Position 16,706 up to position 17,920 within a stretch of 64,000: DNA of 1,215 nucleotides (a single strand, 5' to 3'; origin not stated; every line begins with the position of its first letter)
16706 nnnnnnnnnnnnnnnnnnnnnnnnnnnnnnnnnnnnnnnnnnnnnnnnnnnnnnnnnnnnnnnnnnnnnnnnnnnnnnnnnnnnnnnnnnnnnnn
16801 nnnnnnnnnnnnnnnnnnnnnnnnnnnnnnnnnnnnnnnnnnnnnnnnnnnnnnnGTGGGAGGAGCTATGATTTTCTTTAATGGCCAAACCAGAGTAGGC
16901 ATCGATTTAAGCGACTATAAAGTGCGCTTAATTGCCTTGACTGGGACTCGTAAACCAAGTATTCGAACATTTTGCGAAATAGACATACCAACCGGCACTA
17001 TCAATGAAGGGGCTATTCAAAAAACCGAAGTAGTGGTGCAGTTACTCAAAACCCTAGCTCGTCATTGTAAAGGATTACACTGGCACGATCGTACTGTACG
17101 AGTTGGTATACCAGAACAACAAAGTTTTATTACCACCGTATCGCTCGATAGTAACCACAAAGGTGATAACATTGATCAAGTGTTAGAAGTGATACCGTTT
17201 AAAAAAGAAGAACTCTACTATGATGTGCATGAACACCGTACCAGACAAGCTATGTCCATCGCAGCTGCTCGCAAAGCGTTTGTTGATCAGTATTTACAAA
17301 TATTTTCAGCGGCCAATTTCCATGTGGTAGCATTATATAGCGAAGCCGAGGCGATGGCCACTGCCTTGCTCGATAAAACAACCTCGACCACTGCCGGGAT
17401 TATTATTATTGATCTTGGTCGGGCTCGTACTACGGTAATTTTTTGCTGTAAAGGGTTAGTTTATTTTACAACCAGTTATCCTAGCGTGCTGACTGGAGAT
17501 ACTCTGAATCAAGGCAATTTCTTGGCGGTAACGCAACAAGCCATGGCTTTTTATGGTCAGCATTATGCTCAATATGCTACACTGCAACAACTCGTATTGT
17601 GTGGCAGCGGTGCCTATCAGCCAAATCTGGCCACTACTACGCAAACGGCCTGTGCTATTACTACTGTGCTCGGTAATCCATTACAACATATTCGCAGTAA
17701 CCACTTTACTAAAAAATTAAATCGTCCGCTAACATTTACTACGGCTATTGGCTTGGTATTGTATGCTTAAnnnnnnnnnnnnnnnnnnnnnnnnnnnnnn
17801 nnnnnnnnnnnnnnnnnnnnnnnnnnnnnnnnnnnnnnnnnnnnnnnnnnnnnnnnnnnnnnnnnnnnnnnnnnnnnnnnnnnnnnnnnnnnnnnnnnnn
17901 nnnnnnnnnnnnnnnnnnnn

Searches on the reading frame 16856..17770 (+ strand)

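Call 76: search_protein_families(library=pfam, proteins=[window:16856-17770:+], max_evalue=0.001)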
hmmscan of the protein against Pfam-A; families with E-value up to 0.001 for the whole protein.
window:16856-17770:+ (304 aa): 1 family
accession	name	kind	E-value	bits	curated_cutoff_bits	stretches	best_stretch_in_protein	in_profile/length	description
PF11104.14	PilM_2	-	5e-16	59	27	1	15-203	1-203/340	Type IV pilus assembly protein PilM;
